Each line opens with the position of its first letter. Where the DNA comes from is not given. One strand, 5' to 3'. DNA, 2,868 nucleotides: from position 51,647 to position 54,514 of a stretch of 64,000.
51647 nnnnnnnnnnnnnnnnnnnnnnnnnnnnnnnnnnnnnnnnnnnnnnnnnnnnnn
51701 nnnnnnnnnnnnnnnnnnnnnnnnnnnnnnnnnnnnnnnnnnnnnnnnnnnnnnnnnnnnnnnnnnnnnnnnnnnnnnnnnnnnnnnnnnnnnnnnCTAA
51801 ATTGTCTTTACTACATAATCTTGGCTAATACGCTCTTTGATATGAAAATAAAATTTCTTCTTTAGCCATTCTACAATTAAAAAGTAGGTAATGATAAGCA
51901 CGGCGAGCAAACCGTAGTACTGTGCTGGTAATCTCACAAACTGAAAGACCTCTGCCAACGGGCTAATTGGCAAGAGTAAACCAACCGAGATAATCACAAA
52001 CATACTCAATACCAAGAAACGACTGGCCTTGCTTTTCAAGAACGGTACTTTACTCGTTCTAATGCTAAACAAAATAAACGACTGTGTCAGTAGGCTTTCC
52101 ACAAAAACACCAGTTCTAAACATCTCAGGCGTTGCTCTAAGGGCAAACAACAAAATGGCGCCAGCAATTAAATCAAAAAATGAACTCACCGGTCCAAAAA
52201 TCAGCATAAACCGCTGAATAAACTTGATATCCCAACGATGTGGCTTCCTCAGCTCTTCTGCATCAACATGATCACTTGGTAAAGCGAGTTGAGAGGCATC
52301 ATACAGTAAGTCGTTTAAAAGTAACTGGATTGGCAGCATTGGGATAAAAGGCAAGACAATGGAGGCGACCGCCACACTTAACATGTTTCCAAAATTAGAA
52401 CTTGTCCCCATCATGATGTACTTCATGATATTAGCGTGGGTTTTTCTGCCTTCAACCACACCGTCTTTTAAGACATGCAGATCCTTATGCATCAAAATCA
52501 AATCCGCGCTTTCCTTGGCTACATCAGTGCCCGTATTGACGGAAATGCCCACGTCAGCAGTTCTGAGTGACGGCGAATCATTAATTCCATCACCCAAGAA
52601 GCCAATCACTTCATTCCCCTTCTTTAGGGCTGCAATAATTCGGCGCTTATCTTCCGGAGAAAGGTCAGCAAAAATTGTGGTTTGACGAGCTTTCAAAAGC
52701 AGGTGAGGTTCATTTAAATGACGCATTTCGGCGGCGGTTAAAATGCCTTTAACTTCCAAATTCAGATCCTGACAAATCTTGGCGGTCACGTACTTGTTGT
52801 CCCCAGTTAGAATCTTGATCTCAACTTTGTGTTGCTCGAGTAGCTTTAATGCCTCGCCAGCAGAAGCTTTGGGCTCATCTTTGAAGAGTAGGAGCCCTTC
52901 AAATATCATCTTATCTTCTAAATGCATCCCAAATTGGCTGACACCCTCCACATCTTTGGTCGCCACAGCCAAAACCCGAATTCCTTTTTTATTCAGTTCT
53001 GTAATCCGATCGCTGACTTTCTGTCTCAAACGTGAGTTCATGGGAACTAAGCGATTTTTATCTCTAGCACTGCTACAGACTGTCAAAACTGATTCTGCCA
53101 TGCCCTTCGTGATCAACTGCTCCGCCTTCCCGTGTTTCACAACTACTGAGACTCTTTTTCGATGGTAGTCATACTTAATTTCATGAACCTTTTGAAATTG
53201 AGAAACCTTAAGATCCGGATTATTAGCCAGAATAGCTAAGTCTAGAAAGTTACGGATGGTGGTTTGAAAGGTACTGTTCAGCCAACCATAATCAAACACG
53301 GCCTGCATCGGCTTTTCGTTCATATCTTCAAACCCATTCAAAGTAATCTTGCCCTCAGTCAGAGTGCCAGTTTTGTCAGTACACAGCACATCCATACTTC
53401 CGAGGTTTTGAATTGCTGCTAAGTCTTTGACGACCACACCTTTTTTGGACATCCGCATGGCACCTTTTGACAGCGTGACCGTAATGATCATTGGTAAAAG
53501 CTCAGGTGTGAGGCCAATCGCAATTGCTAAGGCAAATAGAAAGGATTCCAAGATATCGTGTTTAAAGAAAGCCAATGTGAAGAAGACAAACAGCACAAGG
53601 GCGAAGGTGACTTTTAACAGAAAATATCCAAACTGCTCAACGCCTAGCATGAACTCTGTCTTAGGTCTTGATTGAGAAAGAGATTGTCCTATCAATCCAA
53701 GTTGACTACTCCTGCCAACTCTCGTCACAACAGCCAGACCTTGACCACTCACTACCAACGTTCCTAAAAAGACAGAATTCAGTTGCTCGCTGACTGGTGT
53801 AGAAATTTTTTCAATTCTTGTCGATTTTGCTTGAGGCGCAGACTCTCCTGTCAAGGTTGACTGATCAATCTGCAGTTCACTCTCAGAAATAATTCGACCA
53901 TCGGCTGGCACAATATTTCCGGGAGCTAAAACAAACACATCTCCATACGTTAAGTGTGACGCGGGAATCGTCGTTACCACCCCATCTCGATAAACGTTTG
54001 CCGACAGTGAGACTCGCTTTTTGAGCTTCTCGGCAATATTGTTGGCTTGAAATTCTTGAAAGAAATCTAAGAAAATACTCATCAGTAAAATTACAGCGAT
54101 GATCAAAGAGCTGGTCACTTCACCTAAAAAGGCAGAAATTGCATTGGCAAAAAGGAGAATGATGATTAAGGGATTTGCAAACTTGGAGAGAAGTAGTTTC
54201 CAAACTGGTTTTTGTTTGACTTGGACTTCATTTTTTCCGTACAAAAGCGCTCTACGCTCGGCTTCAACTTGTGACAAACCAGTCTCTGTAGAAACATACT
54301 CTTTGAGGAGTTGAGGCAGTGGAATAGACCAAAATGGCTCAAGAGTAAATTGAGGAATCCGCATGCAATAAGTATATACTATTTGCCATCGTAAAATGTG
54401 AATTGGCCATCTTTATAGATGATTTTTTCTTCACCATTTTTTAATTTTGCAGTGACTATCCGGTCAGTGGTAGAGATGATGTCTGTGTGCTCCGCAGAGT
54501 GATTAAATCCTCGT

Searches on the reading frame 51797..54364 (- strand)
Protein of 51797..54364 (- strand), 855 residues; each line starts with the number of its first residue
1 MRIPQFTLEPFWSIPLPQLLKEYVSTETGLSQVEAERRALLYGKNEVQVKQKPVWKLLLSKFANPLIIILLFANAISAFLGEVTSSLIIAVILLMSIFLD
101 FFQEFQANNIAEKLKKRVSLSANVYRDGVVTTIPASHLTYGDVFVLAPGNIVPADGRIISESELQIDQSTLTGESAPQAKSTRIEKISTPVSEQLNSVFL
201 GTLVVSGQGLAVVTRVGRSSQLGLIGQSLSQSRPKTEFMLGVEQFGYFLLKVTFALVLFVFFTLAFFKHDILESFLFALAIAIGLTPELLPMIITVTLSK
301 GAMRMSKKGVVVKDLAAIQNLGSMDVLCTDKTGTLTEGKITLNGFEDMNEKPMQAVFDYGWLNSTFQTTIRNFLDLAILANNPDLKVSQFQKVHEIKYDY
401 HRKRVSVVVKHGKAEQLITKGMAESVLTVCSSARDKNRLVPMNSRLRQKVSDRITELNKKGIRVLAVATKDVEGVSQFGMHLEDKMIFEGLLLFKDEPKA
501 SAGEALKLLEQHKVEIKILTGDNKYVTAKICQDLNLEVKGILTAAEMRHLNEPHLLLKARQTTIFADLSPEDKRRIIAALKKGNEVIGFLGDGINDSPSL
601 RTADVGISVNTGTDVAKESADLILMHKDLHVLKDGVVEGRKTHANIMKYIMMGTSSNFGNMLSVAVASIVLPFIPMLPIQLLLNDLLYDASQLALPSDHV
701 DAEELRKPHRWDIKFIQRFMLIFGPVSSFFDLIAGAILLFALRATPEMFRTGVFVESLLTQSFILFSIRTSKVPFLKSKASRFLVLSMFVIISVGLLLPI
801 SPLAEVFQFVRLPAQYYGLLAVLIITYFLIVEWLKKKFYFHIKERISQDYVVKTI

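Call 7: search_protein_families(library=pfam, proteins=[window:51797-54364:-], max_evalue=1)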
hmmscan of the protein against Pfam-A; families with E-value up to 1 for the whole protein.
window:51797-54364:- (855 aa): 7 families
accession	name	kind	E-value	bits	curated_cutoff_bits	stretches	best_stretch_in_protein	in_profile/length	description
PF00122.25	E1-E2_ATPase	-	9.7e-46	156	28.1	1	121-308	6-181/181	E1-E2 ATPase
PF00689.26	Cation_ATPase_C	-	4.9e-23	82.2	27.3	1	674-835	2-173/175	Cation transporting ATPase, C-terminus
PF00690.31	Cation_ATPase_N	-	2.3e-17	62.8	20.4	1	12-77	2-69/69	Cation transporter/ATPase, N-terminus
PF00702.32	Hydrolase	-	1.3e-12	49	26.4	1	324-604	1-191/191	haloacid dehalogenase-like hydrolase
PF13246.12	Cation_ATPase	-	5e-06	26.9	21.7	1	388-432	44-90/91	Cation transport ATPase (P-type)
PF08282.18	Hydrolase_3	-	0.0029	17.8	20.9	1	585-628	204-247/255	haloacid dehalogenase-like hydrolase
PF00603.23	Flu_PA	-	0.018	13.7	23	1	400-457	421-480/694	Influenza RNA-dependent RNA polymerase subunit PA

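Call 14: find_encoding_contigs(protein=window:51797-54364:-, flank=10000, max_places=10)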
Protein window:51797-54364:- (855 aa): no gene with exactly this product is on record in the collection.

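Call 15: find_related_loci(query=window:51797-54364:-, collection=genome_contigs, flank=10000)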
Query window:51797-54364:- (855 aa) in genome_contigs; peptide patterns used: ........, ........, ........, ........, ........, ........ (x = any residue, [..] = any of these).
463 stretches matched a pattern; 418 encode a relative of the query (tblastn E <= 1e-3); the best 80 are kept; 80 distinct loci.
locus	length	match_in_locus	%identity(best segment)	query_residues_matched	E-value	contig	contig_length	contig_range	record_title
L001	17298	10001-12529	49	7-848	0e+0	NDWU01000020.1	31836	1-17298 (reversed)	MAG: Candidatus Terraquivivens tikiterensis isolate NZ13-MG1 contig_220_19, whole genome shotgun sequence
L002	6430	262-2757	46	10-839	0e+0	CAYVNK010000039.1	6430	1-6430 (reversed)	MAG TPA_asm: uncultured Gammaproteobacteria bacterium isolate binchicken_co387_100 genome assembly, contig: NODE_17281_l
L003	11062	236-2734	44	10-839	0e+0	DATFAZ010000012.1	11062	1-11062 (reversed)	MAG TPA_asm: Noviherbaspirillum sp. isolate SMAG_U8515 k141_132070, whole genome shotgun sequence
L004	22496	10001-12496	45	11-839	0e+0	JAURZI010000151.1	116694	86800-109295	MAG: Methylovulum sp. isolate E6_concoct.bin.140_sub E6_k141_69102, whole genome shotgun sequence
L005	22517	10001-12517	44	11-845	0e+0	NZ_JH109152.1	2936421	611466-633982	Methylobacter tundripaludum SV96 Mettuscaffold_1, whole genome shotgun sequence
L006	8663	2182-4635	46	25-839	0e+0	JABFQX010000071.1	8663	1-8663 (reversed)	MAG: Methyloglobulus sp. isolate P-RSF-IL-05 seq_3128, whole genome shotgun sequence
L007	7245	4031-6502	45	17-839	0e+0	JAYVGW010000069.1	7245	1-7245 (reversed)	MAG: Methyloglobulus sp. isolate GL47_Up_metabat_177 GL47_Up_metabat_177_68, whole genome shotgun sequence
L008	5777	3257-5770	44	11-845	0e+0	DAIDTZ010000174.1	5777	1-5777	MAG TPA_asm: Nitrospirae bacterium isolate clean5362 k141_179024, whole genome shotgun sequence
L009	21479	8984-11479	46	11-839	0e+0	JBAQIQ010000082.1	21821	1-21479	MAG: Candidatus Competibacteraceae bacterium isolate MFD10520_ilm_asm_bin29 k127_207369, whole genome shotgun sequence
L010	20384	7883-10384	45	9-839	0e+0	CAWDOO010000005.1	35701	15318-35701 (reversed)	MAG: uncultured Gammaproteobacteria bacterium isolate MFD04716.bin.2.80 genome assembly, contig: contig_27113, whole gen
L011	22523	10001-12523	44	12-848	0e+0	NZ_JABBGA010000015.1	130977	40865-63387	Zoogloea dura strain G-4-1-14 contig15, whole genome shotgun sequence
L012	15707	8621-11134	45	11-845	0e+0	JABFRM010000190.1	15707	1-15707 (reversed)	MAG: Methylococcaceae bacterium isolate P-RSF-IL-24 seq_1323, whole genome shotgun sequence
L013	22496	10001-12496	45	11-839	0e+0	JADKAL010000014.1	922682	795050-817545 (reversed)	MAG: Methylococcaceae bacterium isolate Mari_18-Q3-R65-66_BAT3C.366 tig00869118-10-9219210, whole genome shotgun sequenc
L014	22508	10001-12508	45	7-839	0e+0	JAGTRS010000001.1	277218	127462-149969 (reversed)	MAG: Proteobacteria bacterium isolate CTSoil_120 scaffold_12, whole genome shotgun sequence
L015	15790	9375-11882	43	7-839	0e+0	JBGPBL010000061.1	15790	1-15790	MAG: Sulfurifustaceae bacterium isolate OBJ_0618_130150_106 k141_242048_length_15790_cov_11.1961, whole genome shotgun s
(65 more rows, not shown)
